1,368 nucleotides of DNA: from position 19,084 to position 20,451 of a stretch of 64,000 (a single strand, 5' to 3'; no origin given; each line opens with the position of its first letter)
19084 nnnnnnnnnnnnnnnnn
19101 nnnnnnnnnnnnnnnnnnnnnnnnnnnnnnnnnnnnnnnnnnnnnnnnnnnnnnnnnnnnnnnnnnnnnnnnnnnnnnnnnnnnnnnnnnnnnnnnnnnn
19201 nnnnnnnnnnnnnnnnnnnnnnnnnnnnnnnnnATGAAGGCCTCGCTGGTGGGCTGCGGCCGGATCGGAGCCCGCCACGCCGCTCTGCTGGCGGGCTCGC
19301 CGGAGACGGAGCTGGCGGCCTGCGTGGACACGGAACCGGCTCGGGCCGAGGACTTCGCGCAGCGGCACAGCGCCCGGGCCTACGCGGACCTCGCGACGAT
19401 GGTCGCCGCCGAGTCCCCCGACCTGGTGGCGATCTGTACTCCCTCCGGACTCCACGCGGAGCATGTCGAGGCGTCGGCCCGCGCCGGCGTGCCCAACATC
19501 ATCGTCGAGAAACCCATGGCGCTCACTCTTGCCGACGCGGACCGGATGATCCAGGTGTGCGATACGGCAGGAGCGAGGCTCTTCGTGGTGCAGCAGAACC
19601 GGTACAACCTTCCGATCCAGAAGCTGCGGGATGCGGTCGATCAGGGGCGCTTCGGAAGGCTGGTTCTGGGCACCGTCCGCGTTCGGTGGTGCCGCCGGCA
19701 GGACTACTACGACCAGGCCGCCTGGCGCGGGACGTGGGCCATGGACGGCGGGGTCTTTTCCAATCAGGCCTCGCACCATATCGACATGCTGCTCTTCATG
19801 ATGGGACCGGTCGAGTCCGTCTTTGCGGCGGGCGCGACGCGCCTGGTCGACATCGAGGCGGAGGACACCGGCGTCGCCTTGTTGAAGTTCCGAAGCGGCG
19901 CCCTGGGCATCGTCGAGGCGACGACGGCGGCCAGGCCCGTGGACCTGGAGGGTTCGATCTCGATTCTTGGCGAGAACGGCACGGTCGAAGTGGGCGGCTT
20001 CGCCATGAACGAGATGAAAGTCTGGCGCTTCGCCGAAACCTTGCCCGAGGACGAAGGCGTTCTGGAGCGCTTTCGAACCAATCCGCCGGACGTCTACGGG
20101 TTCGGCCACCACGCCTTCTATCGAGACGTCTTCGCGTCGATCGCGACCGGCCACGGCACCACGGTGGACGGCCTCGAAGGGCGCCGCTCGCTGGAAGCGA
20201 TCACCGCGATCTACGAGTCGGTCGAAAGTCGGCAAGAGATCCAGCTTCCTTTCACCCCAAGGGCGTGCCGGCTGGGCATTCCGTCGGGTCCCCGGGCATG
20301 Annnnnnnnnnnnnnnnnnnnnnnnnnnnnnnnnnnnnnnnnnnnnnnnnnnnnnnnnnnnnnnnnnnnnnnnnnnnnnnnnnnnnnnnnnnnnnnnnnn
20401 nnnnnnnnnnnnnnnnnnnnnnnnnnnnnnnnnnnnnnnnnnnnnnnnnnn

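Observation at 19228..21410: A GnnA/GnnB-like oxidoreductase and aminotransferase pair sits next to lpxB and msbA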

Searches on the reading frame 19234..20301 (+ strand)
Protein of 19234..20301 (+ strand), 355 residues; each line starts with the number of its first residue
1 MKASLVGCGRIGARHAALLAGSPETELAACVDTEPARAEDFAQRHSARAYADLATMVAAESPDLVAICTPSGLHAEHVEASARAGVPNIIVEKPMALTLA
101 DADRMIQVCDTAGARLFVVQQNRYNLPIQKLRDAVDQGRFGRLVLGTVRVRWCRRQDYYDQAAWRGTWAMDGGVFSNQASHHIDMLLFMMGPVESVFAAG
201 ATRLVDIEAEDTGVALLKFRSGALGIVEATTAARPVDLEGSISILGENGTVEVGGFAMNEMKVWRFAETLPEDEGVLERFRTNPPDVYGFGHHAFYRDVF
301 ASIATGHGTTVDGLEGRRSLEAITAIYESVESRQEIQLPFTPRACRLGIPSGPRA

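Call 8: search_protein_families(library=pfam, proteins=[window:19234-20301:+])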
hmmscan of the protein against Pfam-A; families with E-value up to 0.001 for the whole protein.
window:19234-20301:+ (355 aa): 4 families
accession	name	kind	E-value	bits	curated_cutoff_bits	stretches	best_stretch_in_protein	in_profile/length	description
PF01408.29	GFO_IDH_MocA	-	4e-29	102.2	24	1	3-118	3-118/120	Oxidoreductase family, NAD-binding Rossmann fold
PF22725.1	GFO_IDH_MocA_C3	-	1.3e-28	99.9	27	1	128-252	1-124/124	GFO/IDH/MocA C-terminal domain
PF02894.22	GFO_IDH_MocA_C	-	7e-26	91.8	22.9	1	132-338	1-218/218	Oxidoreductase family, C-terminal alpha/beta domain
PF03447.22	NAD_binding_3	-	2.8e-07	31.7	24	1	7-118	1-115/116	Homoserine dehydrogenase, NAD binding domain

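Call 9: search_protein_families(library=ncbifam, proteins=[window:19234-20301:+])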
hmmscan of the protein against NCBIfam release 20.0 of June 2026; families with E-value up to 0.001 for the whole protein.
window:19234-20301:+ (355 aa): 13 families
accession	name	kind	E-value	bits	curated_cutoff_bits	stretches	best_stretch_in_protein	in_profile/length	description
TIGR04380.1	myo_inos_iolG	equivalog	2.6e-38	131.7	355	1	2-336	3-329/330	inositol 2-dehydrogenase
NF040723.1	UDP-GlcNAcDh_Arch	equivalog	4.9e-27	95.2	450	1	1-231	1-217/302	UDP-N-acetylglucosamine 3-dehydrogenase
NF052479.1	LevoglcsnDh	equivalog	3.9e-19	68.6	650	1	29-202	40-214/386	levoglucosan dehydrogenase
NF041392.1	XylDh_Gfo6_Halo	equivalog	5.7e-18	64.8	350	1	20-337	37-349/350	D-xylose 1-dehydrogenase Gfo6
NF008607.0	PRK11579.1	subfamily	1.3e-11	44.1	330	1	3-200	7-199/346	oxidoreductase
NF052679.1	InsChiInosDhIolG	equivalog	3.3e-09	36.2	540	1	3-158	5-159/343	bifunctional inositol 2-dehydrogenase/D-chiro-inositol 1-dehydrogenase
NF007574.0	PRK10206.1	equivalog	3.8e-09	36.1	352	1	41-196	44-193/345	oxidoreductase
NF009827.0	PRK13303.1-2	equivalog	2.3e-06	27.1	226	1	2-92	3-94/267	aspartate dehydrogenase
NF058563.1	BT_2159_fam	equivalog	7.9e-06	25.1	650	1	2-148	2-146/350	disaccharide 3-dehydrogenase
NF009830.0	PRK13304.1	equivalog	0.00012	21.7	267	1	1-91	2-91/265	aspartate dehydrogenase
NF009825.0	PRK13302.1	equivalog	0.00031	20.3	253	1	2-118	8-121/271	aspartate dehydrogenase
NF003992.0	PRK05472.2-1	equivalog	0.00071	18.8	226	0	4-103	102-202/249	redox-sensing transcriptional repressor Rex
TIGR03944.1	dehyd_SbnB_fam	equivalog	0.00086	18.4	326.9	0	2-72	134-209/327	2,3-diaminopropionate biosynthesis protein SbnB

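Call 10: search_solved_structures(query=window:19234-20301:+, max_evalue=1e-10)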
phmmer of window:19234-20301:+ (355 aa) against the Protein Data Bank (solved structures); distinct sequences matched with E-value up to 1e-10: 39.
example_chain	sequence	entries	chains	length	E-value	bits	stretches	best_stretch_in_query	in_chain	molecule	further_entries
3q2k_A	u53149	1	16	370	1.1e-90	307.1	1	3-339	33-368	oxidoreductase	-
3q2i_A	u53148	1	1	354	3.6e-83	282.5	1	3-340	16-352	dehydrogenase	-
3ezy_A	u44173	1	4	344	8.1e-26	93.9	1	3-253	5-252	Dehydrogenase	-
3db2_A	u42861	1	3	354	8e-21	77.5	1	5-227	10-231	putative NADPH-dependent oxidoreductase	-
4hkt_A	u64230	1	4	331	2.2e-20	76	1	4-229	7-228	Inositol 2-dehydrogenase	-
6ktj_A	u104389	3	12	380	2.5e-19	72.6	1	8-285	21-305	Scyllo-inositol dehydrogenase with L-glucose dehydrogenase activity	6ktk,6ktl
5ya8_A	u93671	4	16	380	3.5e-19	72.1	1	8-285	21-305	Scyllo-inositol dehydrogenase with L-glucose dehydrogenase activity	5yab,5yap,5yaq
7wzd_A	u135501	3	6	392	3e-18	69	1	4-192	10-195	4,5-dihydroxyphthalate dehydrogenase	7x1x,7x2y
8tdi_L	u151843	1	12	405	6.6e-18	67.9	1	5-227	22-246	P2B11 Glucuronide-3-dehydrogenase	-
5uhw_A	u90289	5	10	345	1.3e-17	67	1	1-254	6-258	Oxidoreductase protein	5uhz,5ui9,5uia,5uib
7xr9_A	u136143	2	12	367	2e-17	66.3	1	2-194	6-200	DgpA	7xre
3moi_A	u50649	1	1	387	4.6e-17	65.1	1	15-226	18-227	Probable dehydrogenase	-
8w9s_A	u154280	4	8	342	4.8e-17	65.1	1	3-253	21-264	NADH-dependent dihydrogenase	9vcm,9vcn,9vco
4n54_A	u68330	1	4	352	1.6e-16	63.3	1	2-332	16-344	Inositol dehydrogenase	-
4mkx_A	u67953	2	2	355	1.7e-16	63.3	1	2-332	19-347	Inositol dehydrogenase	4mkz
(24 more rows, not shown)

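Call 13: find_encoding_contigs(protein=window:19234-20301:+, flank=10000, max_places=6)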
Protein window:19234-20301:+ (355 aa): 1 contig read that carries it; 1 place shown.
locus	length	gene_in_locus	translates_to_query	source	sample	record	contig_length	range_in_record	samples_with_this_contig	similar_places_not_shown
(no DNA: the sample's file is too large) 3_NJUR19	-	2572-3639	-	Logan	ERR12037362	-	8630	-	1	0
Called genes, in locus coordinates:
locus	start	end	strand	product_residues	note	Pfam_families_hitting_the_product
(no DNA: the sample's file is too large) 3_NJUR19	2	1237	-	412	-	?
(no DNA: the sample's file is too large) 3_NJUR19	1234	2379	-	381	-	PF02684:LpxB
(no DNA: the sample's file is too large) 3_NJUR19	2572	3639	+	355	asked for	PF01408:GFO_IDH_MocA, PF03447:NAD_binding_3 (weak), PF02894:GFO_IDH_MocA_C, PF22725:GFO_IDH_MocA_C3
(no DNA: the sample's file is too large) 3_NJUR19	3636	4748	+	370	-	PF01041:DegT_DnrJ_EryC1, PF01212:Beta_elim_lyase (weak)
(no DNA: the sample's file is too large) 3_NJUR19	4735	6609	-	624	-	PF13522:GATase_6, PF13537:GATase_7, PF00733:Asn_synthase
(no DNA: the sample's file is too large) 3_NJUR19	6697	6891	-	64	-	-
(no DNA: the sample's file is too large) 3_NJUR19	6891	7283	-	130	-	PF20382:DUF6677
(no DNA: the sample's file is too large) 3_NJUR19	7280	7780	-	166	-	PF04677:CwfJ_C_1 (weak), PF01230:HIT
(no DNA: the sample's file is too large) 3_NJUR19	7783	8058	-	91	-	PF00216:Bac_DNA_binding, PF18291:HU-HIG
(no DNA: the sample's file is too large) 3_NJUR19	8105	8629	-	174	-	?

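Call 16: find_homologous_proteins(query=window:19234-20301:+, max_evalue=1e-20)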
Query window:19234-20301:+ (355 aa): 7999 proteins with E <= 1e-20 among 8000 candidates; the best 120 are listed.
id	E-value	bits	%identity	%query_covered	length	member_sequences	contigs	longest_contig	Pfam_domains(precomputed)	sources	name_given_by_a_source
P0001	2.9e-235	797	100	100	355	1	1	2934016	PF01408.29,PF22725.2,PF02894.23,PF03447.23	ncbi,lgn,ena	-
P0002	8.8e-188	641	79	98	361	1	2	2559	PF01408.29,PF22725.2,PF02894.23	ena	-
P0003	2.7e-186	636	80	98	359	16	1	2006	PF01408.29,PF22725.2,PF02894.23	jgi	-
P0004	1.9e-185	634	79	98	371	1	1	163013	PF01408.29,PF22725.2,PF02894.23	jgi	jgi:predicted dehydrogenase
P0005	2.0e-177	607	77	98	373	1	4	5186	PF01408.29,PF22725.2,PF02894.23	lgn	-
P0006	1.6e-176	604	75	99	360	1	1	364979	PF01408.29,PF22725.2,PF02894.23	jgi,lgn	jgi:UDP-N-acetyl-2-amino-2-deoxyglucuronate dehydrogenase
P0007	5.3e-174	596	75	98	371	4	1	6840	PF01408.29,PF22725.2,PF02894.23,PF03447.23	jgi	jgi:predicted dehydrogenase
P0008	7.0e-172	589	71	99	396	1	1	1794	PF01408.29,PF22725.2,PF02894.23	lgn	-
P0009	2.3e-170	584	73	99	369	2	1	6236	PF01408.29,PF22725.2,PF02894.23,PF03447.23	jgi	jgi:UDP-N-acetyl-2-amino-2-deoxyglucuronate dehydrogenase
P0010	3.0e-170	584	73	99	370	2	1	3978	PF01408.29,PF22725.2,PF02894.23,PF03447.23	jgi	jgi:UDP-N-acetyl-2-amino-2-deoxyglucuronate dehydrogenase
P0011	1.9e-169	581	73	100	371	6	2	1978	PF01408.29,PF22725.2,PF02894.23,PF03447.23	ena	-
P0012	3.1e-169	580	72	100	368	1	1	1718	PF01408.29,PF22725.2,PF02894.23,PF03447.23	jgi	jgi:predicted dehydrogenase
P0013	3.4e-169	580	73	99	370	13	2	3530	PF01408.29,PF22725.2,PF02894.23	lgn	-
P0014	2.4e-168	577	72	99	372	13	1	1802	PF01408.29,PF22725.2,PF02894.23,PF03447.23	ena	-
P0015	2.7e-168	577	73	98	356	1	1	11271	PF01408.29,PF22725.2,PF02894.23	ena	-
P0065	4.5e-158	544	69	98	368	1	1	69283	PF01408.29,PF22725.2,PF02894.23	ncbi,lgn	-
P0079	6.3e-156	537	69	98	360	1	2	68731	PF01408.29,PF22725.2,PF02894.23,PF03447.23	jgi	jgi:UDP-N-acetyl-2-amino-2-deoxyglucuronate dehydrogenase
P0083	2.6e-155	535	68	98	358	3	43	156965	PF01408.29,PF22725.2,PF02894.23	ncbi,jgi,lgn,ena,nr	ncbi:MAG: Gfo/Idh/MocA family oxidoreductase [Thermoanaerobaculaceae bacterium]|nr:Gfo/Idh/MocA fami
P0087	2.5e-154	531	73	89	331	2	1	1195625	PF01408.29,PF22725.2,PF02894.23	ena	-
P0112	2.5e-142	492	65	98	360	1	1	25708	PF01408.29,PF22725.2,PF02894.23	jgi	jgi:predicted dehydrogenase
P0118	2.7e-141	488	63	98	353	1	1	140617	PF01408.29,PF22725.2,PF02894.23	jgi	jgi:predicted dehydrogenase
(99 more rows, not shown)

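Call 19: search_solved_structures(query=window:19234-20301:+, max_evalue=0.001, show_alignments=2)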
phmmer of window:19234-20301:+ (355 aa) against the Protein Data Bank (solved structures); distinct sequences matched with E-value up to 0.001: 75 (the best 60 are shown).
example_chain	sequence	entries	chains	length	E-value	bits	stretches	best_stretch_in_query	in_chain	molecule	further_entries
3q2k_A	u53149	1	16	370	1.1e-90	307.1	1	3-339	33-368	oxidoreductase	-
3q2i_A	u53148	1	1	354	3.6e-83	282.5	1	3-340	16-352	dehydrogenase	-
3ezy_A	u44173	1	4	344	8.1e-26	93.9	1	3-253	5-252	Dehydrogenase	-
3db2_A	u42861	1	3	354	8e-21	77.5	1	5-227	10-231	putative NADPH-dependent oxidoreductase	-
4hkt_A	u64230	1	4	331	2.2e-20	76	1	4-229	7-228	Inositol 2-dehydrogenase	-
6ktj_A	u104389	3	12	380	2.5e-19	72.6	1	8-285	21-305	Scyllo-inositol dehydrogenase with L-glucose dehydrogenase activity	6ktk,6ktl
5ya8_A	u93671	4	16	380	3.5e-19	72.1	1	8-285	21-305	Scyllo-inositol dehydrogenase with L-glucose dehydrogenase activity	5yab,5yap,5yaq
7wzd_A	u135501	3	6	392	3e-18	69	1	4-192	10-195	4,5-dihydroxyphthalate dehydrogenase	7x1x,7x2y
8tdi_L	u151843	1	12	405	6.6e-18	67.9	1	5-227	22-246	P2B11 Glucuronide-3-dehydrogenase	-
5uhw_A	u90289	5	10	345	1.3e-17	67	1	1-254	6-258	Oxidoreductase protein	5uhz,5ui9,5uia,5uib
7xr9_A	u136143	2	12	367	2e-17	66.3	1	2-194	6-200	DgpA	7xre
3moi_A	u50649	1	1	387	4.6e-17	65.1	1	15-226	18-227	Probable dehydrogenase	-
8w9s_A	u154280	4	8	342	4.8e-17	65.1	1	3-253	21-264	NADH-dependent dihydrogenase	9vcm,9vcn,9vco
4n54_A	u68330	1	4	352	1.6e-16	63.3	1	2-332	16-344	Inositol dehydrogenase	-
4mkx_A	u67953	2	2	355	1.7e-16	63.3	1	2-332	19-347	Inositol dehydrogenase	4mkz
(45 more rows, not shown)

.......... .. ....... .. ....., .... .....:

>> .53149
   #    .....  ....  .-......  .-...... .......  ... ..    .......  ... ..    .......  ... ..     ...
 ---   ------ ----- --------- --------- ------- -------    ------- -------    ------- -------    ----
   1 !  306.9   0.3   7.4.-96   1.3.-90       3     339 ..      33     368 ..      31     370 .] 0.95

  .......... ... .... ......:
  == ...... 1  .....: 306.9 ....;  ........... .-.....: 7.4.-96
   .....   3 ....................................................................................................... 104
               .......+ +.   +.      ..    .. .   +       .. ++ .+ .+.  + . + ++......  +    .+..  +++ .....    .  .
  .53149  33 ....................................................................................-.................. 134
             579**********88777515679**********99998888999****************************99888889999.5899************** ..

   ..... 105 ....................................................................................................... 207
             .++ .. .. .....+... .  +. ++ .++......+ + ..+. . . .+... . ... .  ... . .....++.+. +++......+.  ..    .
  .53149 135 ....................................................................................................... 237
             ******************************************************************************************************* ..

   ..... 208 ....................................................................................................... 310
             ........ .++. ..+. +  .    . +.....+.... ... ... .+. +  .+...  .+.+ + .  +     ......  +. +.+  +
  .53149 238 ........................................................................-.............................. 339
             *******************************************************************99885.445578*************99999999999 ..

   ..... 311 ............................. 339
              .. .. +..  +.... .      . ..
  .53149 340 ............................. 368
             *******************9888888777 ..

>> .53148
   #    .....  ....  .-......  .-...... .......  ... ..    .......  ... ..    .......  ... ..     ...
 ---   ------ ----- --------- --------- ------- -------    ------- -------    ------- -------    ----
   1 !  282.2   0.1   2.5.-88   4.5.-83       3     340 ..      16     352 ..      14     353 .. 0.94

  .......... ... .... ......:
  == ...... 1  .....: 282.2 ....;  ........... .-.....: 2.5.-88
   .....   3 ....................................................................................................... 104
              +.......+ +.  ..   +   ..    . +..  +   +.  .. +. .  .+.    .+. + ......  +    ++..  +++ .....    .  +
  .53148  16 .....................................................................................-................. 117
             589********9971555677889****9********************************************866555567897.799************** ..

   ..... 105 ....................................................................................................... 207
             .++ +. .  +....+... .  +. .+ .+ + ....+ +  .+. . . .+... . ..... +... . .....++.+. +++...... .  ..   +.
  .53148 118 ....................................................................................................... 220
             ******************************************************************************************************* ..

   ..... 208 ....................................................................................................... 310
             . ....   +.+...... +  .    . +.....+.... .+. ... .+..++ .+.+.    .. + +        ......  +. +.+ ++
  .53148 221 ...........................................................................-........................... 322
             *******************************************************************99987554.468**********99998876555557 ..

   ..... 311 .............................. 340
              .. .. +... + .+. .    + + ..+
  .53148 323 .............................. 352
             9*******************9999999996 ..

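Call 30: find_related_loci(query=A1, collection=genome_contigs, flank=10000)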
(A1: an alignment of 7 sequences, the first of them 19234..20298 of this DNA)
Query A1 (355 aa) in genome_contigs; peptide patterns used: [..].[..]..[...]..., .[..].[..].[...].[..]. (x = any residue, [..] = any of these).
600 stretches matched a pattern (row limit reached: there are more); 594 encode a relative of the query (tblastn E <= 1e-3); the best 80 are kept; 80 distinct loci.
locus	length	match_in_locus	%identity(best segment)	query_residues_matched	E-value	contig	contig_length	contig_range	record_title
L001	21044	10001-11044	72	1-348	3e-174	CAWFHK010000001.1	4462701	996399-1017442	MAG: uncultured Acidobacteriota bacterium isolate MFD04944.bin.1.336 genome assembly, contig: contig_25364, whole genome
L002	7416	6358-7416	71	1-353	3e-171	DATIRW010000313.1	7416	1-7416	MAG TPA_asm: Thermoanaerobaculia bacterium isolate SMAG_U15913 k141_841710, whole genome shotgun sequence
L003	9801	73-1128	71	1-352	4e-170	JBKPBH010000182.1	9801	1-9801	MAG: Acidobacteriota bacterium isolate GB_EKS_MAG_00083 GB_EKS_000000414500, whole genome shotgun sequence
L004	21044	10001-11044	68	1-348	2e-156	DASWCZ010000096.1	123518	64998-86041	MAG TPA_asm: Thermoanaerobaculia bacterium isolate SMAG_U2722 k141_1139103, whole genome shotgun sequence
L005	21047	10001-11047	61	1-348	2e-143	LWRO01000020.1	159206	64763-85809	MAG: Geitlerinema sp. BBD 1991-9 scaffold_97, whole genome shotgun sequence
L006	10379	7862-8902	70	2-348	9e-161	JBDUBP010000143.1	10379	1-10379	MAG: Acidobacteriota bacterium isolate cluster4_bin.26 NODE_17383_length_10379_cov_9.904979, whole genome shotgun sequen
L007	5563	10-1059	59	1-351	8e-143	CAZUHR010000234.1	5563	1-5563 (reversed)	MAG TPA_asm: uncultured Desulfobacteraceae bacterium isolate binchicken_co129_132 genome assembly, contig: NODE_51379_le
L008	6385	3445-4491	58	1-346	2e-140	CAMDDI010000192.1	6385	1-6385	MAG: Bacteriovorax stolpii isolate MiE-16apr19-63 genome assembly, contig: MiE-16apr19-C29221, whole genome shotgun sequ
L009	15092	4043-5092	62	1-349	4e-140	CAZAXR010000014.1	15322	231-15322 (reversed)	MAG TPA_asm: uncultured Steroidobacteraceae bacterium isolate binchicken_co279_97 genome assembly, contig: k141_1184169,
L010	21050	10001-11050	58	2-351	9e-140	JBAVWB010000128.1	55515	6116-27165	MAG: Thiobacillus sp. isolate MFD01637_ilm_asm_bin4 k127_126666, whole genome shotgun sequence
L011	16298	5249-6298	58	2-351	4e-140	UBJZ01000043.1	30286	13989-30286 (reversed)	Rhizobiales bacterium isolate AFS001363 genome assembly, contig: contig_43, whole genome shotgun sequence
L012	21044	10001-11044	60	4-349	6e-139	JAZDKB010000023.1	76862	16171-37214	MAG: Spirochaetota bacterium isolate MEGAHIT-group-0.510 k141_12039024, whole genome shotgun sequence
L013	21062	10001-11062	60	1-353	2e-138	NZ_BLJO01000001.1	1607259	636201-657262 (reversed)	Steroidobacter agaridevorans strain SA29-B sequence01, whole genome shotgun sequence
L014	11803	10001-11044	59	4-348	3e-138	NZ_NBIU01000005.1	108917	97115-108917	Helicobacter valdiviensis strain WBE14 contig5, whole genome shotgun sequence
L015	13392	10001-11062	56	1-351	3e-138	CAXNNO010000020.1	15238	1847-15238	MAG: Bacteriovoracales bacterium isolate MiE-16apr19-404 genome assembly, contig: MiE-16apr19-C7711, whole genome shotgu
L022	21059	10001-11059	58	1-349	2e-136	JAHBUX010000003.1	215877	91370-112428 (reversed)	MAG: Bdellovibrionales bacterium isolate ACE_BDE2 BDE2_3, whole genome shotgun sequence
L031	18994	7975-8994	60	1-339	1e-133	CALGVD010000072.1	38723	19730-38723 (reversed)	MAG TPA_asm: uncultured proteobacterium isolate ERR2206769_bin.150_CONCOCT_v1.1_MAG genome assembly, contig: ERZ888341.5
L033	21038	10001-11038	59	5-349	1e-133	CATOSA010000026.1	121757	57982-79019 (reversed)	MAG: uncultured Burkholderiales bacterium isolate 35ab09db-a72b-43d9-8f64-0f05210ab128 genome assembly, contig: contig_2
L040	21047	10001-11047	58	1-348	7e-131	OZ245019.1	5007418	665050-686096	MAG: Sedimenticolaceae bacterium isolate 589e57f1-2ac3-4055-bd81-a33b47c3c60b genome assembly, chromosome: 1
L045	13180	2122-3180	57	1-351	6e-130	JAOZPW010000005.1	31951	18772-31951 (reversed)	MAG: Thermoanaerobaculales bacterium isolate GMC4.metabat2.271 GMC4_915_length_31951_cov_9.342237, whole genome shotgun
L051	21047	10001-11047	55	1-348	3e-128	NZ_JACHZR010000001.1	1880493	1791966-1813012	Rhizobium sp. BK316 Ga0365272_01, whole genome shotgun sequence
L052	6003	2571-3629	57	1-351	4e-128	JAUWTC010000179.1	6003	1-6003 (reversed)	MAG: Holophagae bacterium isolate CSMAG_2570 CSMAG_2570_k127_2117626_length_6003_cov_114.4736, whole genome shotgun sequ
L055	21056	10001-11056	55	4-354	3e-127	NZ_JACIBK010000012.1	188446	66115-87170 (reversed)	Rhizobium sp. BK650 Ga0365323_12, whole genome shotgun sequence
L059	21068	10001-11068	52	1-354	3e-126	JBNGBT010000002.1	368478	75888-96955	MAG: Candidatus Cloacimonadota bacterium isolate MAG213-F140 NODE_2_length_368478_cov_62.769547, whole genome shotgun se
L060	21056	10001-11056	54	1-351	4e-126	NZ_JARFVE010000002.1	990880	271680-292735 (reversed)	Rhizobium mulingense strain MC63 contig2, whole genome shotgun sequence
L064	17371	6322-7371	56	1-349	2e-124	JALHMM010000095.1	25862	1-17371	MAG: Reyranellaceae bacterium isolate Bin_33_2_sub c_000000008160, whole genome shotgun sequence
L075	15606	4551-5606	53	1-348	2e-120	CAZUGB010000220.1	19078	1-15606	MAG TPA_asm: uncultured Candidatus Cloacimonadota bacterium isolate binchicken_co219_449 genome assembly, contig: k141_2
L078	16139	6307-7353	54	1-348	7e-120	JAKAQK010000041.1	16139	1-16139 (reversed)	MAG: bacterium isolate YF2.bin53 NODE_3511_length_16139_cov_3.138334, whole genome shotgun sequence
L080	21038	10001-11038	54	2-348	4e-119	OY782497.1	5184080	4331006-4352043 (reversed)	MAG: Myxococcota bacterium isolate 0c961c99-2a7e-4543-b017-306f11f6fc1d genome assembly, chromosome: 1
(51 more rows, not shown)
